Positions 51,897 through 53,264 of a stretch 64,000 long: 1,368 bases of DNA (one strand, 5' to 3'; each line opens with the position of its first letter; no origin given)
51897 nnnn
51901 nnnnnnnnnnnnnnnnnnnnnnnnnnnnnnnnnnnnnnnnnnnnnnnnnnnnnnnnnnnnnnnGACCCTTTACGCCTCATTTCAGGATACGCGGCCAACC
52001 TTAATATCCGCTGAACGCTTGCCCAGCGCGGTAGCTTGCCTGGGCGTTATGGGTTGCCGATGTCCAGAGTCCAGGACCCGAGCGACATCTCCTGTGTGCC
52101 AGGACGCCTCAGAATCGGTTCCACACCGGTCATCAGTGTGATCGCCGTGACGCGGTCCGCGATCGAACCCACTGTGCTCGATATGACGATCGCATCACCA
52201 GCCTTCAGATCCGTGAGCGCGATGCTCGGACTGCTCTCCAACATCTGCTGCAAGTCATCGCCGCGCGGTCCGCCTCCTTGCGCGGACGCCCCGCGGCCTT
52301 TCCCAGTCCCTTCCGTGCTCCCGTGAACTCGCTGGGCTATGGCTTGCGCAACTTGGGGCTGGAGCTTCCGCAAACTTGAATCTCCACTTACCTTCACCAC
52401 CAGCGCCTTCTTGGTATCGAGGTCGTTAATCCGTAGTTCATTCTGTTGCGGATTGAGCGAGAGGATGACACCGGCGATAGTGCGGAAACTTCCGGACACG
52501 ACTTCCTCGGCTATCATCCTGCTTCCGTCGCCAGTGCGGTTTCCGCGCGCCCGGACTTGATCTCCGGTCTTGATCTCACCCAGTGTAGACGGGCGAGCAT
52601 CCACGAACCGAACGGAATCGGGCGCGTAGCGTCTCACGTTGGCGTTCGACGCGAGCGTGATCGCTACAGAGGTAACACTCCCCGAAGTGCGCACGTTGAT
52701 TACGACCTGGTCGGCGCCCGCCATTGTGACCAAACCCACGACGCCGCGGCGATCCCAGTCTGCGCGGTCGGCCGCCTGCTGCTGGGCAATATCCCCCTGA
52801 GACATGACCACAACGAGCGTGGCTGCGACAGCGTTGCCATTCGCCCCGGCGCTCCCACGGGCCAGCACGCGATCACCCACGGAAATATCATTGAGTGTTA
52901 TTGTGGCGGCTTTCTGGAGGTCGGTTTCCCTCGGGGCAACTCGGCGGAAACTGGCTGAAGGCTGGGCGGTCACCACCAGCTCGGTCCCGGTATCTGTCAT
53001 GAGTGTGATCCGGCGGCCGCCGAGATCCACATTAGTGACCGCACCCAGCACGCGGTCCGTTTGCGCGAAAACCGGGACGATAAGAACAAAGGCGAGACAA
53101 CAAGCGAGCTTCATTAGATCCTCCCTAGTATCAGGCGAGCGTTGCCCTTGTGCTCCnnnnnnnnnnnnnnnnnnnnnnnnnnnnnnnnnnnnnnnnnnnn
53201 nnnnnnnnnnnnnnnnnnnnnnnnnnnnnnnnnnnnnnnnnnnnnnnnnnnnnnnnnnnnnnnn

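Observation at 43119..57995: A 15-kb co-directional envelope-protein cluster headed by a heavy-metal-type two-component system: candidate undescribed extracytoplasmic system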

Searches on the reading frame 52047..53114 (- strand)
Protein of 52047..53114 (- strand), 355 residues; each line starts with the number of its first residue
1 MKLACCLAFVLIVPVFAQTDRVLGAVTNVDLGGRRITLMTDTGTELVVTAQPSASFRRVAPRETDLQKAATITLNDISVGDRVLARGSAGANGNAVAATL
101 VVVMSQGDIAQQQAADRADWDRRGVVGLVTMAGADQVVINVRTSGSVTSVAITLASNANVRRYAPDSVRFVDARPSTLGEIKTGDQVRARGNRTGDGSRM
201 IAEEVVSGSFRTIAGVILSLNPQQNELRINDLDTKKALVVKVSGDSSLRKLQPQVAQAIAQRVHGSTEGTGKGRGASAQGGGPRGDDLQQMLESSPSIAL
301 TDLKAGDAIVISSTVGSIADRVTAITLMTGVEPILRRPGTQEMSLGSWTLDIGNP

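Call 3: search_protein_families(library=pfam, proteins=[window:52047-53114:-], max_evalue=0.01)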
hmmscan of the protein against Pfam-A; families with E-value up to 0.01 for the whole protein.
window:52047-53114:- (355 aa): 2 families
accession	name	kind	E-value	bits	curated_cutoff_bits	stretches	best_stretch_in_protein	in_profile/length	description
PF11604.15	CusF_Ec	-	0.0028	17.9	27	0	170-201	37-67/72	Copper binding periplasmic protein CusF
PF02272.25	DHHA1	-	0.0033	18.3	25.9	1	236-293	44-94/102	DHHA1 domain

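Call 4: search_protein_families(library=ncbifam, proteins=[window:52047-53114:-], max_evalue=0.01)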
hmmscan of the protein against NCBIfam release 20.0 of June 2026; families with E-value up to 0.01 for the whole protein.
window:52047-53114:- (355 aa): 0 families

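Call 45: find_homologous_proteins(query=window:52047-53114:-, max_evalue=0.001)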
Query window:52047-53114:- (355 aa): 3561 proteins with E <= 0.001 among 8000 candidates; the best 120 are listed.
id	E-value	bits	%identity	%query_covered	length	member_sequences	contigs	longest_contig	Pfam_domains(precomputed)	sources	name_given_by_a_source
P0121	2.7e-217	739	100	100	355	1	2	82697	-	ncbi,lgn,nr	ncbi:MAG TPA: hypothetical protein VEU11_12090 [Terriglobales bacterium]|nr:hypothetical protein [Te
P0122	1.8e-195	667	90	100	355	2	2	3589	-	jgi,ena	-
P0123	4.8e-165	567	78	100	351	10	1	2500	PF11604.16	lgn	-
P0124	3.5e-164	564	79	100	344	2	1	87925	PF11604.16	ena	-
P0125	3.9e-164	564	79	100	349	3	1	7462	-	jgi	jgi:hypothetical protein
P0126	1.4e-162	559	79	100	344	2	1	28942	PF11604.16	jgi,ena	jgi:hypothetical protein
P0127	8.1e-162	556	77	100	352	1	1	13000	-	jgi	jgi:hypothetical protein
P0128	2.7e-160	551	78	100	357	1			PF11604.16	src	-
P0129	2.0e-145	503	70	100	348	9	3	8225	-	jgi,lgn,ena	-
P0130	1.7e-144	499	71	100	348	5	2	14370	-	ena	-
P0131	1.2e-143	497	70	100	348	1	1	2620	-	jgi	jgi:hypothetical protein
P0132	3.5e-139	482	69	99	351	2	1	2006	-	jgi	jgi:hypothetical protein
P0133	1.5e-138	480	71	99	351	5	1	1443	-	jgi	jgi:hypothetical protein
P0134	1.9e-138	480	69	99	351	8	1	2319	-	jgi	jgi:hypothetical protein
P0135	5.3e-138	478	66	100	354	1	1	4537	-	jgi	jgi:hypothetical protein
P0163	1.0e-108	382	51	98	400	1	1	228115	-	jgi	jgi:hypothetical protein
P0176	1.4e-107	378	55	93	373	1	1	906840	-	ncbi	-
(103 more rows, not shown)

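Call 46: find_encoding_contigs(protein=P0124, flank=10000, max_places=1)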
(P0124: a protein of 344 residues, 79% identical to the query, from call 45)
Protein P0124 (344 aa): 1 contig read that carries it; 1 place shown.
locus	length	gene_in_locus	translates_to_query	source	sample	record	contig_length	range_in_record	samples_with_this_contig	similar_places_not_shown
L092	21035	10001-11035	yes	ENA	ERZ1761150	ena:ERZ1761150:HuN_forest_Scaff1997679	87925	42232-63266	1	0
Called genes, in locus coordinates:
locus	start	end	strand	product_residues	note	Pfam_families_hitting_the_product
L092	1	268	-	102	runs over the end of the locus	PF00137:ATP-synt_C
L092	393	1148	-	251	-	PF00119:ATP-synt_A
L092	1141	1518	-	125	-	PF03899:ATP-synt_I (weak)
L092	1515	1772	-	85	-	PF09527:ATPase_gene1 (weak)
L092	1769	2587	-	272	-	PF02602:HEM4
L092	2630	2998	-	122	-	PF02276:CytoC_RC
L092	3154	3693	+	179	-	PF04972:BON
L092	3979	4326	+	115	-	PF01627:Hpt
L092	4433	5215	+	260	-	PF02621:VitK2_biosynth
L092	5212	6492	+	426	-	PF13646:HEAT_2, PF03130:HEAT_PBS (faint), PF02985:HEAT (faint), PF13646:HEAT_2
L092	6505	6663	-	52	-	-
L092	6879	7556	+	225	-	PF00072:Response_reg, PF00486:Trans_reg_C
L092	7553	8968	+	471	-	PF00672:HAMP, PF00512:HisKA, PF02518:HATPase_c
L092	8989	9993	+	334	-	PF25174:Beta-prop_THOC3 (faint)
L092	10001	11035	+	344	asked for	PF11604:CusF_Ec (faint)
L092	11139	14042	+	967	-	PF13620:CarboxypepD_reg, PF13715:CarbopepD_reg_2 (weak), PF25183:OMP_b-brl_4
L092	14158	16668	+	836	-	PF13620:CarboxypepD_reg, PF17210:SdrD_B (faint), PF00593:TonB_dep_Rec_b-barrel (weak), PF25183:OMP_b-brl_4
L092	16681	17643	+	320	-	PF04909:Amidohydro_2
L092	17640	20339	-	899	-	PF01799:Fer2_2, PF01315:Ald_Xan_dh_C, PF02738:MoCoBD_1, PF20256:MoCoBD_2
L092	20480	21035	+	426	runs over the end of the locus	PF01436:NHL (faint), PF17170:DUF5128 (faint)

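Call 47: find_encoding_contigs(protein=P0176, flank=10000, max_places=1)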
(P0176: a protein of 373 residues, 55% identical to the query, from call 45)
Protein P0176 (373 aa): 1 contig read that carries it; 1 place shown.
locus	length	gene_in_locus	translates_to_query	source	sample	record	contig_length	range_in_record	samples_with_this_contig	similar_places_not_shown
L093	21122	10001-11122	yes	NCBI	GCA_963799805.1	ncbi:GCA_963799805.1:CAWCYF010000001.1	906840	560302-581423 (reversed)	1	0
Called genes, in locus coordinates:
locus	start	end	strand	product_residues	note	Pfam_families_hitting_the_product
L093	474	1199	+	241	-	-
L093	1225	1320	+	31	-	-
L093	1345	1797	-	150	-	PF00072:Response_reg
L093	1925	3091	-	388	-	-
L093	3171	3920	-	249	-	PF08551:DUF1751, PF01694:Rhomboid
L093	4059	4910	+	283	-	PF01292:Ni_hydr_CYTB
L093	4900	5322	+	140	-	-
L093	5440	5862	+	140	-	-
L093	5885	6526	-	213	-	PF15609:PRTase_2 (faint), PF00156:Pribosyltran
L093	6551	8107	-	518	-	PF00135:COesterase, PF20434:BD-FAE, PF07859:Abhydrolase_3 (faint)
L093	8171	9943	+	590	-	PF04134:DCC1-like (weak), PF06762:LMF1, PF25179:LMF1_C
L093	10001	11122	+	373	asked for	-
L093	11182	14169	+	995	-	PF13620:CarboxypepD_reg, PF13715:CarbopepD_reg_2, PF25183:OMP_b-brl_4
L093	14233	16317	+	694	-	PF13089:PP_kinase_N, PF02503:PP_kinase, PF17941:PP_kinase_C_1, PF13091:PLDc_2 (faint), PF13090:PP_kinase_C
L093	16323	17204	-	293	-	PF02678:Pirin, PF05726:Pirin_C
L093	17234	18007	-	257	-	PF03928:HbpS-like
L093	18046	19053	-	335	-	PF00116:COX2, PF00034:Cytochrom_C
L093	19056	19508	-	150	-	PF00034:Cytochrom_C, PF13442:Cytochrome_CBB3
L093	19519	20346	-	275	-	PF00497:SBP_bac_3 (weak), PF13531:SBP_bac_11 (weak)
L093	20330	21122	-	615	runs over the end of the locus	PF01011:PQQ, PF13360:PQQ_2, PF01011:PQQ, PF13570:Beta-prop_ACSF4 (weak)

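Call 48: find_encoding_contigs(protein=P0163, flank=10000, max_places=1)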
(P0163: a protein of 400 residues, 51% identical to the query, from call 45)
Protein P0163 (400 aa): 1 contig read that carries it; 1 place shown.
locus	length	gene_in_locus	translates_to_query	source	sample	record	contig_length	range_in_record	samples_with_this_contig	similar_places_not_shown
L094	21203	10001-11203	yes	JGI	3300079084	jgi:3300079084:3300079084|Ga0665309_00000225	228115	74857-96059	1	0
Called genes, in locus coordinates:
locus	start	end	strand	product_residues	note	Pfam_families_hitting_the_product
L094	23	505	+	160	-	PF00194:Carb_anhydrase (weak)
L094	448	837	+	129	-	PF00194:Carb_anhydrase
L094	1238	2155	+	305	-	PF00149:Metallophos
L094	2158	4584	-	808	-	PF01663:Phosphodiest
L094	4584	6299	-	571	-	-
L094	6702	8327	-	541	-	-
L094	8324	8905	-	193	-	-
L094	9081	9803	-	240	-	-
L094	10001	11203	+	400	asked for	-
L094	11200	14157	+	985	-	PF13620:CarboxypepD_reg, PF13715:CarbopepD_reg_2 (weak), PF25183:OMP_b-brl_4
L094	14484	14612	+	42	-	-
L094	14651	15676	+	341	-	PF13431:TPR_17 (faint), PF00515:TPR_1 (faint), PF13414:TPR_11 (faint)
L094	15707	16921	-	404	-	PF01070:FMN_dh, PF01180:DHO_dh (faint), PF05690:ThiG (faint), PF00478:IMPDH (faint), PF03060:NMO (weak)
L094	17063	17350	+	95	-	-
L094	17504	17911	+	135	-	PF19649:DUF6152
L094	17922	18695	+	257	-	-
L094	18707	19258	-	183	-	PF04264:YceI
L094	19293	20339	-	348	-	PF08450:SGL (faint), PF06739:SBBP (faint), PF17170:DUF5128 (weak), PF01436:NHL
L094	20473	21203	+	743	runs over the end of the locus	PF07690:MFS_1 (weak), PF01564:Spermine_synth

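Call 57: predict_structure(alignment_id=A2)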
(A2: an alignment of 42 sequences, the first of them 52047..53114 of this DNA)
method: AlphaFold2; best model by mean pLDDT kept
length: 355 residues; sequences in the alignment: 42
mean_pLDDT: 83.2   pTM: 0.66
mean pLDDT of the five models: 83.2, 82.1, 82.1, 77.7, 68.8
residues with pLDDT >= 90: 182; 70-90: 118; 50-70: 15; < 50: 40
segments of 3 or more residues with pLDDT < 50: 1-18, 267-284, 352-355
pLDDT, mean of each block of 10 residues (from residue 1): 47 44 93 94 88 94 88 95 90 86 92 88 91 93 81 95 85 91 93 92 93 93 94 92 88 86 60 41 55 86 94 81 90 85 74 45
secondary structure, 60 per line:
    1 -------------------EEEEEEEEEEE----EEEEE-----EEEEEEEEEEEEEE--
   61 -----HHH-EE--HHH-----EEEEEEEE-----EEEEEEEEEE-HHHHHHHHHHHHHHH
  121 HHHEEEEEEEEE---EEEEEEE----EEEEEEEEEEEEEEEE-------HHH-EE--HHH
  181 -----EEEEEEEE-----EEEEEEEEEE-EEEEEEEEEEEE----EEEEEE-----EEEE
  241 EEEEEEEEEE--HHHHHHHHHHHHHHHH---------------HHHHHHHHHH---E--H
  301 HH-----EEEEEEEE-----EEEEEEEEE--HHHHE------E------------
elements in order: E20-30 E35-39 E45-58 E82-89 E95-104 H106-123 E124-132 E136-142 E147-162 E186-193 E199-208 E210-221 E226-231 E237-250 H253-268 H284-293 E308-315 E321-329 H332-335

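Call 63: fold_search(model_id=the predicted structure, library=pdb)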
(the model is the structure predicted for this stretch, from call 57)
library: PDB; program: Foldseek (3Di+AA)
matches with E <= 10: 1605; with E <= 0.001: 34
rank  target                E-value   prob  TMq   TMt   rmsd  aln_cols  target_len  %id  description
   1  7zhh_A                2.6e-06  1.00  0.24  0.35  13.2       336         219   10  Complex structure of drosophila Unr CSD789 and a poly(A) RNA sequence (released 2022-12-07)
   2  9gut_B                8.6e-06  0.99  0.14  0.10  22.0       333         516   10  30S mRNA delivery complex (bS1 resolved) (released 2024-11-20)
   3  9guq_B                3.2e-05  0.99  0.13  0.24  14.3       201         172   14  30S PIC (Pre-Initiation complex) (released 2024-11-20)
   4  5z7d_B                5.3e-05  0.93  0.16  0.15  18.5       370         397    8  p204HINab-dsDNA complex structure (released 2019-01-30)
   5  7a05_MODEL_1_A        1.0e-04  1.00  0.15  0.28  16.6       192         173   12  NMR structure of D3-D4 domains of Vibrio vulnificus ribosomal protein S1 (released 2021-06-23)
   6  9tvu_a                1.5e-04  0.99  0.14  0.20  15.9       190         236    9  Structure of the Chlamydomonas reinhardtii chlororibosome (released 2026-02-18)
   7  5kzf_H                1.5e-04  0.99  0.14  0.11  14.8       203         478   14  Crystal structure of near full-length hexameric Mycobacterium tuberculosis proteasomal ATPase Mpa in apo form (released 2017-05-17)
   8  3fp9_B                1.7e-04  0.99  0.14  0.28  11.1       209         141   12  Crystal structure of Intern Domain of proteasome-associated ATPase, Mycobacterium tuberculosis (released 2009-10-27)
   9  5kzf_K                1.8e-04  0.99  0.15  0.11  14.6       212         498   11  Crystal structure of near full-length hexameric Mycobacterium tuberculosis proteasomal ATPase Mpa in apo form (released 2017-05-17)
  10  4ifd_I                1.9e-04  0.85  0.14  0.21  16.0       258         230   12  Crystal structure of an 11-subunit eukaryotic exosome complex bound to RNA (released 2013-02-06)
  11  2ix1_A                2.0e-04  0.84  0.16  0.10  22.0       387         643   12  RNase II D209N mutant (released 2006-10-05)
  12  7zhr_A                2.1e-04  1.00  0.24  0.36  13.8       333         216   10  Complex structure of drosophila Unr CSD789 and pAbp RRM3 (released 2022-12-07)
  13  3fp9_A                2.1e-04  0.99  0.15  0.28  14.4       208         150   12  Crystal structure of Intern Domain of proteasome-associated ATPase, Mycobacterium tuberculosis (released 2009-10-27)
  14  8i6k_A                2.4e-04  0.93  0.13  0.23  15.7       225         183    8  Structure of hMNDA HIN with dsDNA (released 2023-07-19)
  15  5c0x_I                2.6e-04  0.96  0.15  0.23  13.6       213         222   14  Structure of a 12-subunit nuclear exosome complex bound to structured RNA (released 2015-08-05)
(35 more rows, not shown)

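Call 92: search_protein_families(library=ncbifam, proteins=[L092:16681-17643:+], max_evalue=0.001)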
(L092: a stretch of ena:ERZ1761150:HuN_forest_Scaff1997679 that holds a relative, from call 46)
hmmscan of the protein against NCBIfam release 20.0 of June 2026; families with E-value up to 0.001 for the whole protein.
L092:16681-17643:+ (320 aa): 1 family
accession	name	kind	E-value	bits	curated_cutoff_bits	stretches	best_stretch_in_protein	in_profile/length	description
NF042924.1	SlmHylase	equivalog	2e-55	188.1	500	1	30-319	19-297/299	4-sulfomuconolactone hydrolase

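Call 93: search_solved_structures(query=L092:16681-17643:+, max_evalue=0.001)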
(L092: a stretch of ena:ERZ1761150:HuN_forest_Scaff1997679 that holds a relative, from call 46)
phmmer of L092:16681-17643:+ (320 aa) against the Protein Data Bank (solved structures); distinct sequences matched with E-value up to 0.001: 6.
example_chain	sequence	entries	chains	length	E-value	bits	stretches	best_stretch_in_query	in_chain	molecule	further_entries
4d8l_A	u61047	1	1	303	2.3e-40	141.8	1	32-318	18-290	2-pyrone-4,6-dicarbaxylate hydrolase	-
4dia_A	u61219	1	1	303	1e-39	139.7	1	32-318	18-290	2-pyrone-4,6-dicarbaxylate hydrolase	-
4di8_A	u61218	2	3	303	3.2e-39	138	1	32-318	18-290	2-pyrone-4,6-dicarbaxylate hydrolase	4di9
2ffi_A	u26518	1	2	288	3.1e-36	128.2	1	40-270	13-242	2-pyrone-4,6-dicarboxylic acid hydrolase, putative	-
4mup_A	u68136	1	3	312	3.2e-28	101.9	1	30-318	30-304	AMIDOHYDROLASE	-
4i6k_A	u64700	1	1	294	7.3e-22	81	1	38-269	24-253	Amidohydrolase family protein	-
